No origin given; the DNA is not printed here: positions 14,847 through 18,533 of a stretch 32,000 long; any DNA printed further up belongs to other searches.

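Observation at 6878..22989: Non-canonical PUFA-synthase-like / secondary-lipid type I PKS-FAS locus with an adjacent DevCA-like exporter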

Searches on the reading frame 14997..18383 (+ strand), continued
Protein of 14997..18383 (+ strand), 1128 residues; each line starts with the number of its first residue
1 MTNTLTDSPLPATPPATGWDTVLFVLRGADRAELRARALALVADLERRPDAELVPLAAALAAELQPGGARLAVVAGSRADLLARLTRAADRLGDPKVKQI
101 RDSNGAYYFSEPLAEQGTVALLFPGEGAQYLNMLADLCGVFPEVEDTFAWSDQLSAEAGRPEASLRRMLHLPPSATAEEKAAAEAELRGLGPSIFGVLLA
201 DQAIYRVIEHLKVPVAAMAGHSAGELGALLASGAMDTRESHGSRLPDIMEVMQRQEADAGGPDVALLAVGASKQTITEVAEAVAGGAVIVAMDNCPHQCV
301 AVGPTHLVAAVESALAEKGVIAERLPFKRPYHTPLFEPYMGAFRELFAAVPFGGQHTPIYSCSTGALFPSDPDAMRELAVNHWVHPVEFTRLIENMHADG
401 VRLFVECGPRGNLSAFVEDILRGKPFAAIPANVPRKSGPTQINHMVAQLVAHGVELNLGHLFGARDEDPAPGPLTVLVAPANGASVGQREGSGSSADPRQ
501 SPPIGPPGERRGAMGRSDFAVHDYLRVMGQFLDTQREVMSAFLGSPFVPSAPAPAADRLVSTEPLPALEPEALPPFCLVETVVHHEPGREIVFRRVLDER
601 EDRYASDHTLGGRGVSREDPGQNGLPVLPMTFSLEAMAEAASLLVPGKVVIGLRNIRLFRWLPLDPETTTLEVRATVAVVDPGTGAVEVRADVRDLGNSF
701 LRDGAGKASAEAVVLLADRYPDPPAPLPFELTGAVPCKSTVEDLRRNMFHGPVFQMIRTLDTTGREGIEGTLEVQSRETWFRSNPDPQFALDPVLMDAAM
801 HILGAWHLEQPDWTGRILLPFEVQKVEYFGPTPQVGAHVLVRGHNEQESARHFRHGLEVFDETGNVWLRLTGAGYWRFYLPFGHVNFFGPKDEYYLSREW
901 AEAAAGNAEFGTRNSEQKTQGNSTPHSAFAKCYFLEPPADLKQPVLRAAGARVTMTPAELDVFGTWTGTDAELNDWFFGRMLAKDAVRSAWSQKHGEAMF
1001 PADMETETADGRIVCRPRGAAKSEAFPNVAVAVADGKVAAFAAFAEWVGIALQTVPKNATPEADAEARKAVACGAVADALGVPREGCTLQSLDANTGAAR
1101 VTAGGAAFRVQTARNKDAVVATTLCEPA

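Call 72: list_cluster_members(proteins=[P0347, P0345, P0363, P0293, P0318, P0299, P0330, P0352, P0374, P0334])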
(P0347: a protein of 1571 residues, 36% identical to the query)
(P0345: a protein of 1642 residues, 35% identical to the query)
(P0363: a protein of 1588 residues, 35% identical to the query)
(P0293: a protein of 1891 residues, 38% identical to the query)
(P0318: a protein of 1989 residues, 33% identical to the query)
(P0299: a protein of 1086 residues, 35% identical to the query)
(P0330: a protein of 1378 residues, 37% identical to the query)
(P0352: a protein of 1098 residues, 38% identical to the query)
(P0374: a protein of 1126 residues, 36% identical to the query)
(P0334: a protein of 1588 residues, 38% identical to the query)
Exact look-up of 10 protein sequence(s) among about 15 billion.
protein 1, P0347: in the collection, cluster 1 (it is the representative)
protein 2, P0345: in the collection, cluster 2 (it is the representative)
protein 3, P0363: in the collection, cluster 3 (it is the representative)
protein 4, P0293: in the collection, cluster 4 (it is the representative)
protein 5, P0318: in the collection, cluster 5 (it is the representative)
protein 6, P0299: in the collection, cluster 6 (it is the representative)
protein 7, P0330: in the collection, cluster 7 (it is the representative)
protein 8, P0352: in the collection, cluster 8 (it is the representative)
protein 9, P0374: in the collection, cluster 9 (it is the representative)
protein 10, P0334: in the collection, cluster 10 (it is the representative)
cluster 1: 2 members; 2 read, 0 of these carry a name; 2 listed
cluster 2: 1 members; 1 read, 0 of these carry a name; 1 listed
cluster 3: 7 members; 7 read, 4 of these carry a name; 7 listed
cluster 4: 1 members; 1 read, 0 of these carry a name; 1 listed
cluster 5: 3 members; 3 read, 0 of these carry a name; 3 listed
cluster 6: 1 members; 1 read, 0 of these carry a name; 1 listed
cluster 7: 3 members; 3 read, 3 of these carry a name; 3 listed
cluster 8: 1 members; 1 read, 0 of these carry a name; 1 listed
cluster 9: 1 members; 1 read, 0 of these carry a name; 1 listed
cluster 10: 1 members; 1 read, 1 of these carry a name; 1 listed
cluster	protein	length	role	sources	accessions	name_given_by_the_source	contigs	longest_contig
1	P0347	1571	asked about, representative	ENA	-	-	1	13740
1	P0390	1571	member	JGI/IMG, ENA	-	-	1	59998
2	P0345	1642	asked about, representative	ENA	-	-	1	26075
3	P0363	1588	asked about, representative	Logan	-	-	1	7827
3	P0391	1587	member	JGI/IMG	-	acyl transferase domain-containing protein/phosphopantetheinyl transferase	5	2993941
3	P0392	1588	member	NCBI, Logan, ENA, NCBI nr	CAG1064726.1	enediyne polyketide synthase [uncultured bacterium]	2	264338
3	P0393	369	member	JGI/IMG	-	phosphopantetheinyl transferase (holo-ACP synthase)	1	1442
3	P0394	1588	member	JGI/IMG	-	acyl transferase domain-containing protein/phosphopantetheinyl transferase (holo-ACP ...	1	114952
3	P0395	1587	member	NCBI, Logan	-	-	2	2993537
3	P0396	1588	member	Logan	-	-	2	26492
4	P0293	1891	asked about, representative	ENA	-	-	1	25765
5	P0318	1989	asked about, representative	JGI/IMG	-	-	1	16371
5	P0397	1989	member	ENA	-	-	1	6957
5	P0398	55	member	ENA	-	-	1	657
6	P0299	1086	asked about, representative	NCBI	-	-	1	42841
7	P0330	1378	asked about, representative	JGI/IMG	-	malonyl CoA-acyl carrier protein transacylase/phosphopantetheinyl transferase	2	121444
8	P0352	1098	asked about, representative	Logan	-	-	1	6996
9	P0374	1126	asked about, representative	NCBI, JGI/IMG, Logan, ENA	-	-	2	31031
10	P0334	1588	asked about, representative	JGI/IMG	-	acyl transferase domain-containing protein/phosphopantetheinyl transferase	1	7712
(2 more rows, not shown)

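Call 75: find_encoding_contigs(protein=P0392, flank=10000, max_places=1)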
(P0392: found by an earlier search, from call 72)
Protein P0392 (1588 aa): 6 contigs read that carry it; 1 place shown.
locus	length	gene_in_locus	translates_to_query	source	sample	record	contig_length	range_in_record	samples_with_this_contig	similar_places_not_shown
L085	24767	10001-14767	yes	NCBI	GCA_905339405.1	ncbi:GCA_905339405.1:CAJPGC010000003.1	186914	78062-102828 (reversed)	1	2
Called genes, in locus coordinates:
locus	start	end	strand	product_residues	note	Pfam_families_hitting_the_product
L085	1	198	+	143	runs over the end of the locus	PF05168:HEPN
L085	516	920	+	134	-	PF01814:Hemerythrin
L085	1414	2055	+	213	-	PF07589:PEP_exosort_dom (weak)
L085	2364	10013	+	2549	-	PF03060:NMO, PF00109:ketoacyl-synt, PF02801:Ketoacyl-synt_C, PF16197:KAsynt_C_assoc, PF00698:Acyl_transf_1, PF08659:KR, PF00106:adh_short, PF13561:adh_short_C2, +1 more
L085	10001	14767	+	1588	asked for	PF00109:ketoacyl-synt, PF02801:Ketoacyl-synt_C, PF16197:KAsynt_C_assoc, PF22336:RhiE-like_linker, PF22621:CurL-like_PKS_C, PF00698:Acyl_transf_1, PF14765:PS-DH, PF01648:ACPS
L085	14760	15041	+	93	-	-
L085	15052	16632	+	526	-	PF01663:Phosphodiest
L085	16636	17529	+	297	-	PF00561:Abhydrolase_1, PF12146:Hydrolase_4, PF12697:Abhydrolase_6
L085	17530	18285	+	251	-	PF00106:adh_short, PF08659:KR, PF13561:adh_short_C2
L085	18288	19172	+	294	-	PF01738:DLH (faint), PF20434:BD-FAE, PF02230:Abhydrolase_2 (faint), PF12146:Hydrolase_4 (faint), PF00326:Peptidase_S9, PF02129:Peptidase_S15 (faint)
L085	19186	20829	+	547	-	PF04055:Radical_SAM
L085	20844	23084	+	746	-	PF08241:Methyltransf_11, PF13649:Methyltransf_25 (weak)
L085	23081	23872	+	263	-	PF23441:SDR, PF00106:adh_short, PF08659:KR, PF13561:adh_short_C2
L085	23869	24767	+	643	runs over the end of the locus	PF02310:B12-binding (weak), PF04055:Radical_SAM, PF13282:DUF4070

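Call 76: find_encoding_contigs(protein=P0330, flank=10000, max_places=1)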
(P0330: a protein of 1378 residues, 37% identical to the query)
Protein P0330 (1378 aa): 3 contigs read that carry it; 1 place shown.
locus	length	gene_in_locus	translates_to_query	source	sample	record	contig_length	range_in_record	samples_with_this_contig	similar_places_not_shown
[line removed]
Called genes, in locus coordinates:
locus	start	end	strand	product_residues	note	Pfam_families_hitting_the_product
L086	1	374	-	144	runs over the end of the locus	-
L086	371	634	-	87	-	-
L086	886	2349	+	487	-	PF01663:Phosphodiest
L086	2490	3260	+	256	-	PF01925:TauE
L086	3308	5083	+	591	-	PF14306:PUA_2, PF01747:ATP-sulfurylase, PF01583:APS_kinase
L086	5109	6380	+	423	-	PF00109:ketoacyl-synt, PF02801:Ketoacyl-synt_C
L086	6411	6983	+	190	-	PF00550:PP-binding (weak)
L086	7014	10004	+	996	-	PF00550:PP-binding (faint), PF00106:adh_short (weak), PF13561:adh_short_C2, PF08659:KR, PF00106:adh_short, PF13561:adh_short_C2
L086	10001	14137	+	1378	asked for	PF00109:ketoacyl-synt, PF00698:Acyl_transf_1, PF14765:PS-DH, PF01648:ACPS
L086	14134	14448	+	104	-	PF00550:PP-binding (weak)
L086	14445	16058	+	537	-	PF01663:Phosphodiest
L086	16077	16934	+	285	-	PF00561:Abhydrolase_1, PF12146:Hydrolase_4, PF12697:Abhydrolase_6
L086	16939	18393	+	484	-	PF07690:MFS_1, PF13347:MFS_2, PF07690:MFS_1 (weak)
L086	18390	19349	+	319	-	PF00106:adh_short, PF08659:KR, PF13561:adh_short_C2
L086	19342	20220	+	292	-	PF02811:PHP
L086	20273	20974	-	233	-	PF07589:PEP_exosort_dom (weak)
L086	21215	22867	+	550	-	PF01494:FAD_binding_3 (weak)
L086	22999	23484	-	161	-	PF01613:Flavin_Reduct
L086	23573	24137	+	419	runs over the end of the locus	PF00999:Na_H_Exchanger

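Call 82: find_encoding_contigs(protein=P0012, flank=4000, max_places=3)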
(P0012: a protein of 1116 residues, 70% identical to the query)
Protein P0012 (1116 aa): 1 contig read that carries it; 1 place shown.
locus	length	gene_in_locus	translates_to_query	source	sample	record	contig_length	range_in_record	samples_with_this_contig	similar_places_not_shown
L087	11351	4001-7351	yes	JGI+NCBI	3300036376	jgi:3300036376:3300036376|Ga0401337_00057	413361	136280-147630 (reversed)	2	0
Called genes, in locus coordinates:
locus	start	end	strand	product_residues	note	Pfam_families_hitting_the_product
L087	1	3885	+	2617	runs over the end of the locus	PF03060:NMO, PF00109:ketoacyl-synt, PF02801:Ketoacyl-synt_C, PF16197:KAsynt_C_assoc, PF00698:Acyl_transf_1, PF00106:adh_short (faint), PF13561:adh_short_C2 (faint), PF08659:KR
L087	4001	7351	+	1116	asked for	PF00698:Acyl_transf_1, PF14765:PS-DH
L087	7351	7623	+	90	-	-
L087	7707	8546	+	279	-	PF00561:Abhydrolase_1, PF00975:Thioesterase (weak), PF12146:Hydrolase_4, PF12697:Abhydrolase_6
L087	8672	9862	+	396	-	PF12704:MacB_PCD, PF02687:FtsX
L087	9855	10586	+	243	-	PF00005:ABC_tran, PF02463:SMC_N (faint), PF13304:AAA_21 (faint)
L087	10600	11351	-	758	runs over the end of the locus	PF00512:HisKA, PF02518:HATPase_c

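Call 83: list_cluster_members(proteins=[P0002, P0004, P0005, P0007, P0008, P0009, P0010, P0011, P0013, P0016])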
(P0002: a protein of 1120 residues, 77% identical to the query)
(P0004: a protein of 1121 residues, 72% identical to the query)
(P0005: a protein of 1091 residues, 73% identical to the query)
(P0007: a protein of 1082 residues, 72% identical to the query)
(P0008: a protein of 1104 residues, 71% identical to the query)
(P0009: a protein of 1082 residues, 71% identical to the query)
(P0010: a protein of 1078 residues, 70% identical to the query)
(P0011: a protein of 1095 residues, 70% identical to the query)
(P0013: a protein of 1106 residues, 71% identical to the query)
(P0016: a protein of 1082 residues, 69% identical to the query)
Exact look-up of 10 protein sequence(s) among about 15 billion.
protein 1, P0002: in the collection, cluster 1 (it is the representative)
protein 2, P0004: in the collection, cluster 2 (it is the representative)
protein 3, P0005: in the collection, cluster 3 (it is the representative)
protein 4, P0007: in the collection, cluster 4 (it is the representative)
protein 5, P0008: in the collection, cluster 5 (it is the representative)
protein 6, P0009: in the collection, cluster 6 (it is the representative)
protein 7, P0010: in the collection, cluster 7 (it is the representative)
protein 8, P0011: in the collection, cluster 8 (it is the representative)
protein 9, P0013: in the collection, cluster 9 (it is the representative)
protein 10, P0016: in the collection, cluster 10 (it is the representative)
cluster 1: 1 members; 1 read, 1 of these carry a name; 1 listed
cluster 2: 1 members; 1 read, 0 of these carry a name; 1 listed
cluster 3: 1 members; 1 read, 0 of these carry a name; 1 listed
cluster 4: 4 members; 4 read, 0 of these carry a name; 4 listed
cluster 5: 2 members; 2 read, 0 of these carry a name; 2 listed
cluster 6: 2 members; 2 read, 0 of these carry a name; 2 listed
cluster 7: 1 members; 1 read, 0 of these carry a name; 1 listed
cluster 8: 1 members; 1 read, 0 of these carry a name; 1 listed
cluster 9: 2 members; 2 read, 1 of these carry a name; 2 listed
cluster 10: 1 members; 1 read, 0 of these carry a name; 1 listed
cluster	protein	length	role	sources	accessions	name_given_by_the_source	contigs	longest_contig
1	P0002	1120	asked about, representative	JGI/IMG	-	malonyl CoA-acyl carrier protein transacylase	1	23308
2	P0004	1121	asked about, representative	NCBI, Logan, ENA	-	-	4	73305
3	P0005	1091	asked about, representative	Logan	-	-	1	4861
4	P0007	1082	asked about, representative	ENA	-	-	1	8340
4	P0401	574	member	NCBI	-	-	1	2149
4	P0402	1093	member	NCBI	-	-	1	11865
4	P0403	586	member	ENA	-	-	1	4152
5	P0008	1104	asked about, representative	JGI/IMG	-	-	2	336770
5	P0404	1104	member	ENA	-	-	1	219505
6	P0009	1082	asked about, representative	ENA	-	-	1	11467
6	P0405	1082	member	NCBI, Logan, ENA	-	-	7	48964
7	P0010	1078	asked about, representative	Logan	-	-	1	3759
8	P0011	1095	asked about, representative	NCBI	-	-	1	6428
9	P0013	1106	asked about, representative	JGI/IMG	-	malonyl CoA-acyl carrier protein transacylase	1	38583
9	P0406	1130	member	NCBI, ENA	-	-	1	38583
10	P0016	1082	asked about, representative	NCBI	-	-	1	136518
